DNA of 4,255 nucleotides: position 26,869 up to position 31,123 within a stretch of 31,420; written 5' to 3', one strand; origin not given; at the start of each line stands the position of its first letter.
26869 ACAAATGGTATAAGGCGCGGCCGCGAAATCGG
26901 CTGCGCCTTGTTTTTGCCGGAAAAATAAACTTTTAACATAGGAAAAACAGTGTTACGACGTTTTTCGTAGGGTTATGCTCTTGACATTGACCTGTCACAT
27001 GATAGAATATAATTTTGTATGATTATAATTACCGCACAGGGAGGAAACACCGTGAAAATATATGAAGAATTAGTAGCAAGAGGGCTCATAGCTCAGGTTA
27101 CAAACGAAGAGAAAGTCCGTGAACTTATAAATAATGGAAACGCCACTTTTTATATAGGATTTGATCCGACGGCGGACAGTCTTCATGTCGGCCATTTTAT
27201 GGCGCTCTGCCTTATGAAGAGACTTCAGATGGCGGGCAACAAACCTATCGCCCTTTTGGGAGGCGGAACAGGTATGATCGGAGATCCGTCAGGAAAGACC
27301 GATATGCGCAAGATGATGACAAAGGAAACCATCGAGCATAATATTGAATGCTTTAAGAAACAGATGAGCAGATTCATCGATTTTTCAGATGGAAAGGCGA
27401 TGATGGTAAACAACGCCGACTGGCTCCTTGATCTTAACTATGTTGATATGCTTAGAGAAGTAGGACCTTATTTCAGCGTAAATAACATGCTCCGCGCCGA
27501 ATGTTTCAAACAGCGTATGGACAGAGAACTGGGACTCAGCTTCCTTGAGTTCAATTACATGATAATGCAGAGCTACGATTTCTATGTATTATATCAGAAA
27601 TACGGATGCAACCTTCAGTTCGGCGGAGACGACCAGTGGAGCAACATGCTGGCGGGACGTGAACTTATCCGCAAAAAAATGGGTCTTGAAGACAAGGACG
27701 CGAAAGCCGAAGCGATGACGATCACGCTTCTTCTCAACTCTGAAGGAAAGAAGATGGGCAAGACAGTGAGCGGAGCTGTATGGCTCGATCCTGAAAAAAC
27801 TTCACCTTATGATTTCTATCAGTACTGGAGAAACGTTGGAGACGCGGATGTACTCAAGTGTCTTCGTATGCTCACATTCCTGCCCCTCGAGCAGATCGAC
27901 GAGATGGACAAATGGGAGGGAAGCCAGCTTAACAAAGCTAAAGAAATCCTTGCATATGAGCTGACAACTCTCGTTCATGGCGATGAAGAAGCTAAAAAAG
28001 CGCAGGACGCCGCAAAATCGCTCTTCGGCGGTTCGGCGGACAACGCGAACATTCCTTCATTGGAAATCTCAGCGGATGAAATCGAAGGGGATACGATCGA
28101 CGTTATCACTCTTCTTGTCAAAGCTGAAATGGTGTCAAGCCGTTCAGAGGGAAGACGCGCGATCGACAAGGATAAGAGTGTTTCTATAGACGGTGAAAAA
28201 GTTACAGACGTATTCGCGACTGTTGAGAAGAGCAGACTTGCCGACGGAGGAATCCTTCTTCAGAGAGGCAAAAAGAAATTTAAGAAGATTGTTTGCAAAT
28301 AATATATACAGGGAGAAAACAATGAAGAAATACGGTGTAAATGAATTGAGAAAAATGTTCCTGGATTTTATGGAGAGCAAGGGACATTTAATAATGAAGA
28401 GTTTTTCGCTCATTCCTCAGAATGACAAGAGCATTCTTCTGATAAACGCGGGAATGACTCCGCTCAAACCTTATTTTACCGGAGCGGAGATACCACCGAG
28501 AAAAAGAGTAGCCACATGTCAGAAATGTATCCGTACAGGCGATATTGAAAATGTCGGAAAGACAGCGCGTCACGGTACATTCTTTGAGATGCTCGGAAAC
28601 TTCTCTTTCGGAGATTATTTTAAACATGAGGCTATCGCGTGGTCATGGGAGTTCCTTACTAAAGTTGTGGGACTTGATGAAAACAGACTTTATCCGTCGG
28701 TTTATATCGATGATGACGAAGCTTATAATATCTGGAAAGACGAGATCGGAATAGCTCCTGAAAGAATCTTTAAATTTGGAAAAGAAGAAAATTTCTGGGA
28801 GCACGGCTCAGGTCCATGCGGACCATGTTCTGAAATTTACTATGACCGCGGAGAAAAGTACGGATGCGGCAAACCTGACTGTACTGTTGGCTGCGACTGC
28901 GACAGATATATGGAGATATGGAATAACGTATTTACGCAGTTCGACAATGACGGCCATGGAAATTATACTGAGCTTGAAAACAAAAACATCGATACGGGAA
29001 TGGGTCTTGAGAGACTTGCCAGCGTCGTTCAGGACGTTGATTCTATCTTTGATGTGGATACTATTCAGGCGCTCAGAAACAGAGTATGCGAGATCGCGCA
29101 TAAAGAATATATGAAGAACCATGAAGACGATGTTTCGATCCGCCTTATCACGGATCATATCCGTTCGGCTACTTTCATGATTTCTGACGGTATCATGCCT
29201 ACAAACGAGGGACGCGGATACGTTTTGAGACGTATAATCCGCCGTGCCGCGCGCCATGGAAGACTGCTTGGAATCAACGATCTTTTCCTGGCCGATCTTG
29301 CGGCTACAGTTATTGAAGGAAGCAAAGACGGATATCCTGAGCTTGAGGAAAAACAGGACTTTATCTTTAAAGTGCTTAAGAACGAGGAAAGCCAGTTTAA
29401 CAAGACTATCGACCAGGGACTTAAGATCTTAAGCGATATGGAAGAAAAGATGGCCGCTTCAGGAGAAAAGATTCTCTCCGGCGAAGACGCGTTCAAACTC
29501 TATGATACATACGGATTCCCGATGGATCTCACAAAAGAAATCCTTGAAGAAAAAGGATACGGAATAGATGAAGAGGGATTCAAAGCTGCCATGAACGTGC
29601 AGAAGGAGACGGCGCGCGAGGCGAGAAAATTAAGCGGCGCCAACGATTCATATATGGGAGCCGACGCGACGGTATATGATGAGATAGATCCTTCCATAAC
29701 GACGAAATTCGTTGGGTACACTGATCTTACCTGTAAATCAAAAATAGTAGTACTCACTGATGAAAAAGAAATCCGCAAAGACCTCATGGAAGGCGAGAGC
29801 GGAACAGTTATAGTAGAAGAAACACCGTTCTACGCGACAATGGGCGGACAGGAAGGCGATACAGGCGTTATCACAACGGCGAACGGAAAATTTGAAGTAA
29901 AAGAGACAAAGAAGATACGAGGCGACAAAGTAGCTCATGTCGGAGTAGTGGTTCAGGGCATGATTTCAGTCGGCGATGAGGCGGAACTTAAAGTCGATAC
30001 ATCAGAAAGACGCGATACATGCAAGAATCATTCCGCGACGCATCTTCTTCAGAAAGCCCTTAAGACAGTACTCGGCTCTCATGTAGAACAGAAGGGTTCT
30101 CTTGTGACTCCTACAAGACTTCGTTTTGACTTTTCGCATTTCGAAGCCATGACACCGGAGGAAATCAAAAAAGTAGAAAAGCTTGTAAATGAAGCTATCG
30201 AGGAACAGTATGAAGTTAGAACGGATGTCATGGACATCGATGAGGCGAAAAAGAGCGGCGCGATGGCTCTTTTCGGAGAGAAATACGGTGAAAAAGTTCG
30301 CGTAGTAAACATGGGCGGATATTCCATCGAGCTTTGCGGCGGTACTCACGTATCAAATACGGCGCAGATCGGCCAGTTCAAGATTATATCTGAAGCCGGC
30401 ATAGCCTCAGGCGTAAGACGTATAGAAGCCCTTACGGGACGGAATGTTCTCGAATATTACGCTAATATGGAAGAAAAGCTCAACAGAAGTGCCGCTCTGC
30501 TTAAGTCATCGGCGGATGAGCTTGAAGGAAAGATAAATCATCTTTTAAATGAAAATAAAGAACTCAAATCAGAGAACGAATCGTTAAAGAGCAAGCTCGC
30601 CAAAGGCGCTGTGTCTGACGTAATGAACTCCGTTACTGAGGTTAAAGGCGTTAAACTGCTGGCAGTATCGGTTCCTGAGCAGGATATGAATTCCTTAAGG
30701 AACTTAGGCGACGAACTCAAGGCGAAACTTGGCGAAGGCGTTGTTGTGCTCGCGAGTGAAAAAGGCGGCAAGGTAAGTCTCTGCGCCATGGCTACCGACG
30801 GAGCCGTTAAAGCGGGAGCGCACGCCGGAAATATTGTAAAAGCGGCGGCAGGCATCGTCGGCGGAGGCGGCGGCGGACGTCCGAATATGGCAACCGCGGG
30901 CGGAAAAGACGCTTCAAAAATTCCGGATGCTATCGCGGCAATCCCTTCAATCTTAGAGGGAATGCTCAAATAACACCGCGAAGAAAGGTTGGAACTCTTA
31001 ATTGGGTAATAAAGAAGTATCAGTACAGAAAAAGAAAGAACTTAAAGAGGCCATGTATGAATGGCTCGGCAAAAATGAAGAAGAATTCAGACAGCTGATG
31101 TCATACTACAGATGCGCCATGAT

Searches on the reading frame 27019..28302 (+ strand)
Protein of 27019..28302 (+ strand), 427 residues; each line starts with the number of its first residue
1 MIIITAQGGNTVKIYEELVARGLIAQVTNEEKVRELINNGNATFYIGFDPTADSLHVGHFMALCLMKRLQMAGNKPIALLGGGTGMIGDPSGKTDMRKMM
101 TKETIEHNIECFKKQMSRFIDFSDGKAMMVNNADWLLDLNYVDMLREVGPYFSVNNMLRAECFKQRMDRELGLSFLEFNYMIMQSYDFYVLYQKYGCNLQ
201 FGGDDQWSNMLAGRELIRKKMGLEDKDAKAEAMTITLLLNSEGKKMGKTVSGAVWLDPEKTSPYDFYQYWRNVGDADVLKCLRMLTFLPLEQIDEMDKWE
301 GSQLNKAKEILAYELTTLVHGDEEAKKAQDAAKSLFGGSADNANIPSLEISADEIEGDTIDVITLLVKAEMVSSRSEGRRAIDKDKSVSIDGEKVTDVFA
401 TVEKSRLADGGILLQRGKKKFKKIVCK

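Call 14: search_protein_families(library=pfam, proteins=[window:27019-28302:+])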
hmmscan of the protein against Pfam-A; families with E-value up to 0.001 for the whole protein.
window:27019-28302:+ (427 aa): 2 families
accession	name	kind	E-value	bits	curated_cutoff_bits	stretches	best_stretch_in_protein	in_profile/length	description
PF00579.31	tRNA-synt_1b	-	1.8e-79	267.6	21.1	1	39-336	3-291/292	tRNA synthetases class I (W and Y)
PF22421.1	SYY_C-terminal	-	3.2e-11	43.4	27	1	354-422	13-81/83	Tyrosine--tRNA ligase SYY-like C-terminal domain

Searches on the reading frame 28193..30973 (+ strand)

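Call 14: search_protein_families(library=pfam, proteins=[window:28193-30973:+])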
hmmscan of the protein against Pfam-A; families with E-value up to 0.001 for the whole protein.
window:28193-30973:+ (926 aa): 3 families
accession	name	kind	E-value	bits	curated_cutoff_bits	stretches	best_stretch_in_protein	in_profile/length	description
PF01411.24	tRNA-synt_2c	-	2.9e-201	670.2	30.3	1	51-603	1-550/552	tRNA synthetases class II (A)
PF07973.19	tRNA_SAD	-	7e-19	68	24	1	702-745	1-44/44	Threonyl and Alanyl tRNA synthetase second additional domain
PF02272.25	DHHA1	-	1e-14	55.2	25.9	1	820-921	2-100/102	DHHA1 domain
